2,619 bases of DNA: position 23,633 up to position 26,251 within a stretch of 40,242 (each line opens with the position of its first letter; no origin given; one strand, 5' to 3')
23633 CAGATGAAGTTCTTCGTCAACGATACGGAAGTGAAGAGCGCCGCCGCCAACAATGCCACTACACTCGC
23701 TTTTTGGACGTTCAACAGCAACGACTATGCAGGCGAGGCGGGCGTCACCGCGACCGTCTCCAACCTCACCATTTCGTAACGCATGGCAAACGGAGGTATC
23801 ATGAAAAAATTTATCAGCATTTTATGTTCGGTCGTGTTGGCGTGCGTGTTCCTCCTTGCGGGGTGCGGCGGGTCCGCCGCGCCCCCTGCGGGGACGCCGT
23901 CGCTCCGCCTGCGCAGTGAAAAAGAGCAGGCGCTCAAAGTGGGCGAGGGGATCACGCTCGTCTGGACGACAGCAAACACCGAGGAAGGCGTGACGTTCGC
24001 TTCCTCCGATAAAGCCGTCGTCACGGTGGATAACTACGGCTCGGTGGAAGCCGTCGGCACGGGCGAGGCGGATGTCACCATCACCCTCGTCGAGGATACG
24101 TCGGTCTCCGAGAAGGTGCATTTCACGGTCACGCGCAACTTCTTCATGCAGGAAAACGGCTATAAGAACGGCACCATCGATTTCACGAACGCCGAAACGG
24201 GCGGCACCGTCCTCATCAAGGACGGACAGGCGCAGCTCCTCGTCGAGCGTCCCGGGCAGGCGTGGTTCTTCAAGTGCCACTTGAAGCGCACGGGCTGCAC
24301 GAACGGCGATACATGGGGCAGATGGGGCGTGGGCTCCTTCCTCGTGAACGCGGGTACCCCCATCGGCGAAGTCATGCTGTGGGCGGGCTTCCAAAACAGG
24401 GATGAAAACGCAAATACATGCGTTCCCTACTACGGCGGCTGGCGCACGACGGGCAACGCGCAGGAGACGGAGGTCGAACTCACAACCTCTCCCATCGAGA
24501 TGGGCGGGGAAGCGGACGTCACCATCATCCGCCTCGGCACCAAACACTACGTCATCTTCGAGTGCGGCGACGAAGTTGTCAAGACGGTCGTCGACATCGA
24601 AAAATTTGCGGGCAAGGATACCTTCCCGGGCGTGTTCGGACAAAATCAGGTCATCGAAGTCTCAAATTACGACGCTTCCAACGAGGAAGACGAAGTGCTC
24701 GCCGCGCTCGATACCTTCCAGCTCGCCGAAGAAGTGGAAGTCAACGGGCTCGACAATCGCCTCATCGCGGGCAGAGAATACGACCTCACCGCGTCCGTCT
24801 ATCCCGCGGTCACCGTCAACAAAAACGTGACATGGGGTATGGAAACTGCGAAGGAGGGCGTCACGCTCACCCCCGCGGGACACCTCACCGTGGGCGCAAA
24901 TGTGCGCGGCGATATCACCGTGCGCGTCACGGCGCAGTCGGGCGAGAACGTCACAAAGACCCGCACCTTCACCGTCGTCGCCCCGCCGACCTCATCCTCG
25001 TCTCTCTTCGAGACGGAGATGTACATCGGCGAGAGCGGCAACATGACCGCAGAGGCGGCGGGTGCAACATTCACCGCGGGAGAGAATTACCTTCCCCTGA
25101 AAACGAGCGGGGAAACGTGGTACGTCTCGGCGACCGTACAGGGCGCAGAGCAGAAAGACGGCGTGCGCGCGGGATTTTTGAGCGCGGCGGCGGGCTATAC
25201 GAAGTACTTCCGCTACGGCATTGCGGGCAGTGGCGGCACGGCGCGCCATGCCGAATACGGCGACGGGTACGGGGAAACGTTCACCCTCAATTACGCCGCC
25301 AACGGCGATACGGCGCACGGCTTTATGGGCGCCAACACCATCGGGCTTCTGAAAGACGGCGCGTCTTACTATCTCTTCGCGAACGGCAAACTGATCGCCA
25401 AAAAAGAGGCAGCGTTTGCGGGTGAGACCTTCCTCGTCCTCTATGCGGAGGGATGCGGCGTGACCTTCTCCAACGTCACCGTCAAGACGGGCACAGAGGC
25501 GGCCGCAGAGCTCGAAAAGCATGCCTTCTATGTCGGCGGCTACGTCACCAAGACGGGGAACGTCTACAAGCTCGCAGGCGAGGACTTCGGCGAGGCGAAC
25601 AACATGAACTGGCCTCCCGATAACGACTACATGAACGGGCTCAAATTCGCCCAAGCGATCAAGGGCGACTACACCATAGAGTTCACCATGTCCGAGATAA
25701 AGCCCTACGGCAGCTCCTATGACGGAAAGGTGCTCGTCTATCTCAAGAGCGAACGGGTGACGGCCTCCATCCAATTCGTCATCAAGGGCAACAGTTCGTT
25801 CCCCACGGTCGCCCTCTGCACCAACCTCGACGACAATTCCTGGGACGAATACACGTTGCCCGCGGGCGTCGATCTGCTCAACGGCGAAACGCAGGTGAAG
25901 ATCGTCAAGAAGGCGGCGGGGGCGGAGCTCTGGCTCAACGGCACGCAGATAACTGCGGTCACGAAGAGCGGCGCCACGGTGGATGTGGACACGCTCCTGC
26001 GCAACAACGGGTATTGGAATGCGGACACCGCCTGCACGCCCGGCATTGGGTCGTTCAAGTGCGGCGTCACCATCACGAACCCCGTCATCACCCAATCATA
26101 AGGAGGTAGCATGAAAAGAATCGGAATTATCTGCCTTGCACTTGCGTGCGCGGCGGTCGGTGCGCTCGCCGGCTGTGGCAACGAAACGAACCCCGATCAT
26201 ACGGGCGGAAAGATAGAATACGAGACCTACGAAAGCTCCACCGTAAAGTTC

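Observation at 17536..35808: An ~18 kb LacI-headed Gram-positive PUL-like gene string in which giant uncharacterised lipoproteins occupy the place of surface glycan-binding proteins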

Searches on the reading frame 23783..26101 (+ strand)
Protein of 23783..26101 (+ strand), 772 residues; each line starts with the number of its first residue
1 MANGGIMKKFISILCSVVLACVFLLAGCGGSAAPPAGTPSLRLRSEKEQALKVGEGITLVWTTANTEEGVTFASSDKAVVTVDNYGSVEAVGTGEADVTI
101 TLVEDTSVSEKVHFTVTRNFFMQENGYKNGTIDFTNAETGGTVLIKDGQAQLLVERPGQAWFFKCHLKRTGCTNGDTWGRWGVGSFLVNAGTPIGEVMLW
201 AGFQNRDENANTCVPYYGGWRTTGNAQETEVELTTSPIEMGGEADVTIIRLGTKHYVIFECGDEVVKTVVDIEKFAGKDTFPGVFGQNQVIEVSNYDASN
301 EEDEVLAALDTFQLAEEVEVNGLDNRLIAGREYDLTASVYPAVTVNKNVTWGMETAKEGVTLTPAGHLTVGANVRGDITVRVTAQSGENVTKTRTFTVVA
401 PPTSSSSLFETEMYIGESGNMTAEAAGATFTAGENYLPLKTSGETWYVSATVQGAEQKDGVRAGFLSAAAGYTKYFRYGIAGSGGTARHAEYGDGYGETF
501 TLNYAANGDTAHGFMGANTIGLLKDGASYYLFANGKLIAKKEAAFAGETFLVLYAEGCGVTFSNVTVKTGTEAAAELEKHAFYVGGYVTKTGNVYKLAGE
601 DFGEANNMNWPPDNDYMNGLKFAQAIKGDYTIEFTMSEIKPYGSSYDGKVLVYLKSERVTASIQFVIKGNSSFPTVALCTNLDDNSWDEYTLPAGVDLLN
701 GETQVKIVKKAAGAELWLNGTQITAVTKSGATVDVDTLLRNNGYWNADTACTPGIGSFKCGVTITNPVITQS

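Call 4: search_protein_families(library=pfam, proteins=[window:23783-26101:+], max_evalue=0.01)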
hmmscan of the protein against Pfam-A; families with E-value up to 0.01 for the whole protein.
window:23783-26101:+ (772 aa): 2 families
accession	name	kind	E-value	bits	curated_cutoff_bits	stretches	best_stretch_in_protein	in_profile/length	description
PF02368.24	Big_2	-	5.3e-09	36.4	22.8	2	52-103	15-69/79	Bacterial Ig-like domain (group 2)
PF20578.4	aBig_2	-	0.0095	16.2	27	0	44-117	11-85/89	Atrophied bacterial Ig domain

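Call 10: search_solved_structures(query=window:23783-26101:+, max_evalue=1, show_alignments=2)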
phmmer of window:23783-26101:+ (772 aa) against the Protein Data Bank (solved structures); distinct sequences matched with E-value up to 1: 5.
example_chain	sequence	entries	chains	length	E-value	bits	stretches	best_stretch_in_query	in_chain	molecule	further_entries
5ngj_A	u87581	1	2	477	0.008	17.8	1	333-400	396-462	Tail tube protein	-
7qg9_F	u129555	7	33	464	0.012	17.2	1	333-400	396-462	Tail tube protein | Tail tube protein pb6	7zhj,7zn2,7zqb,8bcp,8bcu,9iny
4w70_A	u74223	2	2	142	0.03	15.9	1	440-565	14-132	Single Domain Antibody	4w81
4w68_B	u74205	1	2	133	0.066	14.7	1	441-563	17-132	Single domain antibody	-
8hqz_p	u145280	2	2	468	0.51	11.8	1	334-400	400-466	Tail tube protein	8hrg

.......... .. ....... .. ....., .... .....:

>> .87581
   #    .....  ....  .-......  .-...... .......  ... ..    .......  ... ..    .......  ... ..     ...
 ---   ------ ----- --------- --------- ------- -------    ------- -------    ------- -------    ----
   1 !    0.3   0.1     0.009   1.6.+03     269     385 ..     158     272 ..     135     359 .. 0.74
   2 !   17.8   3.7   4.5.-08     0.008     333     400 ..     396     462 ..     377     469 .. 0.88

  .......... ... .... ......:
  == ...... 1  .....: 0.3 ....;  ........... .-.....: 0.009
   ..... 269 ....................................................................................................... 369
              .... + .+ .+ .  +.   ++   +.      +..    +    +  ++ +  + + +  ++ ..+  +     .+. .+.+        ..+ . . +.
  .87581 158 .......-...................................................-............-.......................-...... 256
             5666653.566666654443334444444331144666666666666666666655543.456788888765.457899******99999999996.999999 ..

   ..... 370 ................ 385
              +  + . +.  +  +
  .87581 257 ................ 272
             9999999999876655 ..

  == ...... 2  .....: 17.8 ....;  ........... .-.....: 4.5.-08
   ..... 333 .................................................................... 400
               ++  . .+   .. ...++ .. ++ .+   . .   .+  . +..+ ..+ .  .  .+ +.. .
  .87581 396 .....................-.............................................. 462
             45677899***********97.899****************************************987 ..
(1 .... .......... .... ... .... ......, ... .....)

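Call 12: find_homologous_proteins(query=window:23783-26101:+)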
Query window:23783-26101:+ (772 aa): 32 proteins with E <= 0.001 among 8000 candidates.
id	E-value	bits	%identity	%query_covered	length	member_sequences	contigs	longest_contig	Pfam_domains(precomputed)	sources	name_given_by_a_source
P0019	0.0e+0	1698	98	99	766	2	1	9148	PF02368.25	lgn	-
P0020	0.0e+0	1403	81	99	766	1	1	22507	PF02368.25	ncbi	-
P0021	0.0e+0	1274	73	99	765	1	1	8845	PF02368.25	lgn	-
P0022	1.7e-197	676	47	99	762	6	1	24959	PF02368.25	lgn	-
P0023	6.4e-195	668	46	99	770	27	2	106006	PF02368.25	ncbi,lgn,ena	-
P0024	9.4e-195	667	47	99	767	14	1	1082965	PF02368.25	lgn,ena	-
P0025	2.1e-193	663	47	99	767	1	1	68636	PF02368.25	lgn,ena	-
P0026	3.0e-187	643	45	99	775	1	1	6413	PF02368.25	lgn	-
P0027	2.1e-186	640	44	99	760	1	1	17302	PF02368.25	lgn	-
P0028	3.9e-176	606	41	99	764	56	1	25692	-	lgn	-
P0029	3.6e-172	593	42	95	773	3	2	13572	PF02368.25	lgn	-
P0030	8.5e-167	575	41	99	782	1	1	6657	PF02368.25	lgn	-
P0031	1.1e-166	575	42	99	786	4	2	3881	PF02368.25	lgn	-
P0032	6.1e-166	572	41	99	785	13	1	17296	PF02368.25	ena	-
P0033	1.0e-165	571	38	99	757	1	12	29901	PF02368.25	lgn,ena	-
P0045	4.9e-145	503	37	97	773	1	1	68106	-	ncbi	ncbi:MAG: hypothetical protein ACI31G_03930 [Bacilli bacterium]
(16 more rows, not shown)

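Call 14: find_encoding_contigs(protein=P0024, flank=10000, max_places=2)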
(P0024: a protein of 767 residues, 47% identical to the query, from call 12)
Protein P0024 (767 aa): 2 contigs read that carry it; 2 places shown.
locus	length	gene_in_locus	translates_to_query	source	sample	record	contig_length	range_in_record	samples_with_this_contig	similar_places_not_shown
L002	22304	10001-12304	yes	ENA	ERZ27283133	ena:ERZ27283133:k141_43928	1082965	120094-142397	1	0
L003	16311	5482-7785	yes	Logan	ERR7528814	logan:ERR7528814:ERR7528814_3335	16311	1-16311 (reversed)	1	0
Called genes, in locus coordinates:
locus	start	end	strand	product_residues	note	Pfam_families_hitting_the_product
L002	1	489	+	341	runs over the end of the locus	PF00528:BPD_transp_1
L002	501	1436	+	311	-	PF00528:BPD_transp_1 (weak)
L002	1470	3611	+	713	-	PF02065:Melibiase, PF01055:Glyco_hydro_31_2nd (weak)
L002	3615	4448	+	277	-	PF04616:Glyco_hydro_43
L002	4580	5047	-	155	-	-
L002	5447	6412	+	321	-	PF00356:LacI, PF00532:Peripla_BP_1 (weak), PF13377:Peripla_BP_3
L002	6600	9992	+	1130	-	-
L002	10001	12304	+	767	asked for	PF02368:Big_2 (weak)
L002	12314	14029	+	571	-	PF04616:Glyco_hydro_43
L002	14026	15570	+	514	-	PF01547:SBP_bac_1, PF13416:SBP_bac_8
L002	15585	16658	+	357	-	PF00528:BPD_transp_1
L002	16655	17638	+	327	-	PF00528:BPD_transp_1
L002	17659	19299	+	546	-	PF00005:ABC_tran, PF17850:CysA_C_terminal (faint), PF17912:OB_MalK (faint), PF08402:TOBE_2 (weak)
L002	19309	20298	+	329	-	PF13472:Lipase_GDSL_2 (weak)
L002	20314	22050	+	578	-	PF02837:Glyco_hydro_2_N, PF22666:Glyco_hydro_2_N2, PF00703:Glyco_hydro_2 (weak), PF02836:Glyco_hydro_2_C (weak)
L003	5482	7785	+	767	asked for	PF02368:Big_2 (weak)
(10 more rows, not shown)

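Call 15: find_encoding_contigs(protein=P0045, flank=10000, max_places=2)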
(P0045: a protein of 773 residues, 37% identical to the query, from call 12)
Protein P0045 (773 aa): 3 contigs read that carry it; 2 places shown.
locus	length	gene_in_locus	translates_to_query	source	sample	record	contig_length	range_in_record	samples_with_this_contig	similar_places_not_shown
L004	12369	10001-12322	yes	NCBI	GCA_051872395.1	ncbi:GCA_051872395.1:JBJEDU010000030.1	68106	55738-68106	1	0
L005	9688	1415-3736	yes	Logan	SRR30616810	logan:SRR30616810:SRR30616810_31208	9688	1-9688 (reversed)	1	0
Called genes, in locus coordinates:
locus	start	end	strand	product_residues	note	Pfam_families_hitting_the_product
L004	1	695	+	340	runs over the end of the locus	PF00356:LacI, PF00532:Peripla_BP_1, PF13407:Peripla_BP_4, PF13377:Peripla_BP_3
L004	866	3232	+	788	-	PF00722:Glyco_hydro_16 (weak)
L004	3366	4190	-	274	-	PF20434:BD-FAE, PF07859:Abhydrolase_3, PF00326:Peptidase_S9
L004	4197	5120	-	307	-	PF01022:HTH_5, PF12840:HTH_20, PF13412:HTH_24 (faint)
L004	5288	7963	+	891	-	PF02368:Big_2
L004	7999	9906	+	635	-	-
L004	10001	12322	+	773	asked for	-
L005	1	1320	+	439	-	?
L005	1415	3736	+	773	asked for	-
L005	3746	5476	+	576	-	PF04616:Glyco_hydro_43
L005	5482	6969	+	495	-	-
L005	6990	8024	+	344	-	PF00528:BPD_transp_1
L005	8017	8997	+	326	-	PF00528:BPD_transp_1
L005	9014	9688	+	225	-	?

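Call 16: find_encoding_contigs(protein=P0023, flank=10000, max_places=2)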
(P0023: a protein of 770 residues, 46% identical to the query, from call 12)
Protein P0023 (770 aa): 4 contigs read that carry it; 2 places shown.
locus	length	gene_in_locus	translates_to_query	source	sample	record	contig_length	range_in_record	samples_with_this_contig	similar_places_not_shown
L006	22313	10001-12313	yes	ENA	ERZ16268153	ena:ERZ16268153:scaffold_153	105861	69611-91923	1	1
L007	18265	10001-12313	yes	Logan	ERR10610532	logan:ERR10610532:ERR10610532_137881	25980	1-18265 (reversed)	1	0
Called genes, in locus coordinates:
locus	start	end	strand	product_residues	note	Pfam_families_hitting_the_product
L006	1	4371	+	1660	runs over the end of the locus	PF09479:Flg_new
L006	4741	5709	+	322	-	PF00356:LacI, PF00532:Peripla_BP_1, PF13407:Peripla_BP_4, PF13377:Peripla_BP_3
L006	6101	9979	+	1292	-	-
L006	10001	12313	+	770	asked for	PF02368:Big_2 (weak)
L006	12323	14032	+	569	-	PF04616:Glyco_hydro_43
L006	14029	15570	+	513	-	PF13416:SBP_bac_8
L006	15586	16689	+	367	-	PF00528:BPD_transp_1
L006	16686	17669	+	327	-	PF00528:BPD_transp_1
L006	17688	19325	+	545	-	PF00005:ABC_tran, PF17850:CysA_C_terminal (faint), PF17912:OB_MalK (faint), PF08402:TOBE_2 (weak)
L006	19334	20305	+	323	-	PF13472:Lipase_GDSL_2 (weak)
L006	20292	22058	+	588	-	PF02837:Glyco_hydro_2_N, PF22666:Glyco_hydro_2_N2, PF00703:Glyco_hydro_2 (weak), PF02836:Glyco_hydro_2_C (faint)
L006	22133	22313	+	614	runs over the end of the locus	PF03009:GDPD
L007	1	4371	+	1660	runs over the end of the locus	PF09479:Flg_new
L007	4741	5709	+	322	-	PF00356:LacI, PF00532:Peripla_BP_1, PF13407:Peripla_BP_4, PF13377:Peripla_BP_3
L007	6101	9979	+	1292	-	-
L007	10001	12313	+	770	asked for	PF02368:Big_2 (weak)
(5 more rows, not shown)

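Call 26: search_solved_structures(query=A1, max_evalue=1, show_alignments=0)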
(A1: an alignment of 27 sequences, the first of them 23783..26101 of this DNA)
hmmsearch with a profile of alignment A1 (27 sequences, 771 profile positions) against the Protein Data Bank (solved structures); distinct sequences matched with E-value up to 1: 6.
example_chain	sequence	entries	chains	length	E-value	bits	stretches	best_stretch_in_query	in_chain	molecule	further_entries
6n1a_A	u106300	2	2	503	1.7e-05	26.4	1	44-104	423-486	Carbohydrate-binding protein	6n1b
8hqz_p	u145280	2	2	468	0.0036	18.7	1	319-403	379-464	Tail tube protein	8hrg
7quz_AAA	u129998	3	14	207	0.029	15.7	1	322-397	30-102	Beta-1,3-glucanase bglH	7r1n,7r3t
9ifo_A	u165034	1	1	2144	0.11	13.8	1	64-104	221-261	Teneurin-Like Protein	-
9pt5_A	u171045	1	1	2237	0.13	13.5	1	64-104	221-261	Teneurin-like protein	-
9cuy_c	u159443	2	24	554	0.16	13.2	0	50-99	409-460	Short tail fiber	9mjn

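Call 35: predict_structure(alignment_id=A1)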
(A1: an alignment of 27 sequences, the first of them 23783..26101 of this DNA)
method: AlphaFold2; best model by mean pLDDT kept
length: 772 residues; sequences in the alignment: 27
mean_pLDDT: 85.1   pTM: 0.69
mean pLDDT of the five models: 85.1, 83.8, 83.5, 82.7, 82.7
residues with pLDDT >= 90: 404; 70-90: 277; 50-70: 44; < 50: 47
segments of 3 or more residues with pLDDT < 50: 1-33, 222-227, 509-512
pLDDT, mean of each block of 10 residues (from residue 1): 33 42 35 60 91 85 84 93 90 91 89 89 66 79 85 90 95 85 86 75 89 84 50 89 94 92 89 81 91 94 90 91 93 93 88 94 96 95 91 95 87 90 92 93 94 80 92 90 62 79 61 70 94 90 87 92 95 92 90 91 68 83 92 96 91 82 93 92 81 89 96 94 93 90 80 92 96 88
secondary structure, 60 per line:
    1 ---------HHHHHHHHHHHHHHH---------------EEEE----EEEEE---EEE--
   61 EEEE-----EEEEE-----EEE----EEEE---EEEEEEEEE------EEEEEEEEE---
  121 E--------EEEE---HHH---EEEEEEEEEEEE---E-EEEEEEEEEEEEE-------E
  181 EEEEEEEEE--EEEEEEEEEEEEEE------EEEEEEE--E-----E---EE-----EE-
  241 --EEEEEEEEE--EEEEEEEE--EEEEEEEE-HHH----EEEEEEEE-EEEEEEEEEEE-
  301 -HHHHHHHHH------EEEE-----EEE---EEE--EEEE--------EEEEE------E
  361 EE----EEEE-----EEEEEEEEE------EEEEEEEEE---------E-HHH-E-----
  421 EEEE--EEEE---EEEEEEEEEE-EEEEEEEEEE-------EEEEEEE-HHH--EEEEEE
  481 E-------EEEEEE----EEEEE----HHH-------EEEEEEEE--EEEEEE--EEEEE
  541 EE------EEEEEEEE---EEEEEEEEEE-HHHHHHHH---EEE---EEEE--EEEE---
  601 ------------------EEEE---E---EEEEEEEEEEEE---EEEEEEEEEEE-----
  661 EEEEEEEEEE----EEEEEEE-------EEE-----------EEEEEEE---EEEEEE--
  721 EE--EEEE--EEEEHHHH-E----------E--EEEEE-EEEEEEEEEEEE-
elements in order (helices of 4 or more, strands of 3 or more residues): H10-24 E40-43 E48-52 E56-58 E61-64 E70-74 E80-82 E87-90 E94-102 E109-117 E130-133 E143-154 E160-172 E180-189 E192-205 E212-218 E243-251 E254-261 E264-271 E280-287 E289-299 H302-310 E317-320 E326-328 E332-334 E337-340 E349-353 E360-362 E367-370 E376-384 E391-399 E421-424 E427-430 E434-443 E445-454 E462-468 E475-481 E489-494 E499-503 E518-525 E528-533 E536-542 E549-556 E560-569 H571-578 E582-584 E588-591 E594-597 E619-622 E630-641 E645-655 E661-670 E675-681 E689-691 E703-709 E713-718 E725-728 E731-734 H735-738 E754-758 E760-771

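Call 38: fold_search(model_id=the predicted structure, library=pdb)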
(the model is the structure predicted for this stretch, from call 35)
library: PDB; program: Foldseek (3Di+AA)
matches with E <= 10: 1645; with E <= 0.001: 309
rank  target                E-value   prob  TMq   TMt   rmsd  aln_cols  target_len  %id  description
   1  5xau_D                4.9e-11  1.00  0.14  0.18  22.4       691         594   10  Crystal structure of integrin binding fragment of laminin-511 (released 2017-09-20)
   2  4jqt_A                1.7e-10  1.00  0.17  0.27  15.4       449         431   12  Crystal structure of a putative glycosyl hydrolase (BT3469) from Bacteroides thetaiotaomicron VPI-5482 at 2.49 A resol (released 2013-04-17)
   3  5xau_A                4.0e-10  1.00  0.14  0.18  22.6       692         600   10  Crystal structure of integrin binding fragment of laminin-511 (released 2017-09-20)
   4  7cec_C                1.2e-09  1.00  0.14  0.18  22.9       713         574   10  Structure of alpha6beta1 integrin in complex with laminin-511 (released 2021-06-23)
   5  5mc9_A                1.1e-08  1.00  0.16  0.19  23.3       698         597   10  Crystal structure of the heterotrimeric integrin-binding region of laminin-111 (released 2017-02-08)
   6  5ho0                  1.8e-08  1.00  0.16  0.15  22.6       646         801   12  Crystal structure of AbnA (closed conformation), a GH43 extracellular arabinanase from Geobacillus stearothermophilus (released 2017-02-01)
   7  5hp6                  2.0e-08  1.00  0.14  0.14  23.4       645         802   11  Structure of AbnA, a GH43 extracellular arabinanase from Geobacillus stearothermophilus (a new conformational state) (released 2017-02-01)
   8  2wsu_A                9.1e-08  1.00  0.14  0.32  18.8       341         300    9  Galectin domain of porcine adenovirus type 4 NADC-1 isolate fibre (released 2010-08-11)
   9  3r05_A                9.5e-08  1.00  0.13  0.11  26.4       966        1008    8  Structure of neurexin 1 alpha (domains LNS1-LNS6), with splice insert SS3 (released 2011-06-15)
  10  5ik8_B                1.3e-07  1.00  0.14  0.25  17.8       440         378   11  Laminin A2LG45 I-form, G6/7 bound. (released 2016-08-10)
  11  3qcw_A                1.3e-07  1.00  0.14  0.11  28.4       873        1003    9  Structure of neurexin 1 alpha (domains LNS1-LNS6), no splice inserts (released 2011-06-15)
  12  4aq1_C                1.5e-07  1.00  0.13  0.16  34.9       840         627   12  Structure of the SbsB S-layer protein of Geobacillus stearothermophilus PV72p2 in complex with nanobody KB6 (released 2012-06-13)
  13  4fqz_A                1.7e-07  1.00  0.16  0.36  17.5       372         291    8  Crystal structure of a protease-resistant mutant form of human galectin-8 (released 2012-07-11)
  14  2wsu_D                1.8e-07  1.00  0.15  0.33  18.7       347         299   10  Galectin domain of porcine adenovirus type 4 NADC-1 isolate fibre (released 2010-08-11)
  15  2wjs                  1.9e-07  1.00  0.14  0.20  28.8       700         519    8  Crystal structure of the LG1-3 region of the laminin alpha2 chain (released 2009-06-23)
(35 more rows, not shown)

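Call 42: find_related_loci(query=A1, collection=genome_contigs, flank=10000)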
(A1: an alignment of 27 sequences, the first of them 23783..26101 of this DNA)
Query A1 (772 aa) in genome_contigs; peptide patterns used: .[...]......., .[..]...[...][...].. (x = any residue, [..] = any of these).
35 stretches matched a pattern; 12 encode a relative of the query (tblastn E <= 1e-3); 12 distinct loci.
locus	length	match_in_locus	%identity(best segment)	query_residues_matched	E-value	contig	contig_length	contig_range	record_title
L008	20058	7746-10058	81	2-772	0e+0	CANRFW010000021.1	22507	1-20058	MAG: uncultured Clostridia bacterium isolate Lapin-023__bin33 genome assembly, contig: Lapin-023__NODE_3066_length_22507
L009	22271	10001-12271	47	7-770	0e+0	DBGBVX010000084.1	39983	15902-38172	MAG TPA_asm: Candidatus Gallimonas sp. isolate MAG11029 contig84, whole genome shotgun sequence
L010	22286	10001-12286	41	6-770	0e+0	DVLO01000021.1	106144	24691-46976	MAG TPA_asm: Candidatus Limihabitans stercoravium isolate 3394 CHK57__C236154_L106144_ERR2241743, whole genome shotgun s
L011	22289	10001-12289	42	24-771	8e-172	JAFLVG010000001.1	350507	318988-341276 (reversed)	MAG: Clostridiales bacterium isolate HAN099 Seq1, whole genome shotgun sequence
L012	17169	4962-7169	39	26-769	3e-170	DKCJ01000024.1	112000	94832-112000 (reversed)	MAG TPA_asm: Bacillales bacterium UBA6877 UBA6877_contig_33, whole genome shotgun sequence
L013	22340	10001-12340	42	8-771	2e-167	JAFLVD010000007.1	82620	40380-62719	MAG: Clostridiales bacterium isolate HAN096 Seq7, whole genome shotgun sequence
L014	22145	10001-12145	40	41-770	1e-154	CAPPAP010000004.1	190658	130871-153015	MAG TPA_asm: Candidatus Borkfalkiaceae bacterium isolate MGBC155142 genome assembly, contig: MGBC155142.4, whole genome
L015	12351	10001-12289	37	18-769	2e-150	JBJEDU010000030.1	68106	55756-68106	MAG: Bacilli bacterium isolate PUUB51_bin.023 NODE_64_length_68106_cov_8.442991, whole genome shotgun sequence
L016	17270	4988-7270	38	1-770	2e-179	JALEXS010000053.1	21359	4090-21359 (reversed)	MAG: Mollicutes bacterium isolate SUG431 k141_8878008, whole genome shotgun sequence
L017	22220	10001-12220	36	29-769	8e-145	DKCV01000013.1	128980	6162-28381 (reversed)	MAG TPA_asm: Bacillales bacterium UBA6865 UBA6865_contig_171, whole genome shotgun sequence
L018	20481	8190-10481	37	7-769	4e-141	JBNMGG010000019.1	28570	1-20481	MAG: Candidatus Enteromonas sp. isolate CM_BacEnt99.154 k141_7084_length_28570_cov_17.0000, whole genome shotgun sequenc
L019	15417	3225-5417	38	41-771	3e-146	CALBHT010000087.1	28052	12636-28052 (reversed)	MAG TPA_asm: uncultured Bacillales bacterium isolate SRR1747044_bin.63_CONCOCT_v1.1_MAG genome assembly, contig: ERZ8082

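Call 65: search_protein_families(library=ncbifam, proteins=[window:23801-26101:+], max_evalue=0.001)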
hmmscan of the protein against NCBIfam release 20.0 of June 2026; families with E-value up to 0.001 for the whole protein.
window:23801-26101:+ (766 aa): 0 families
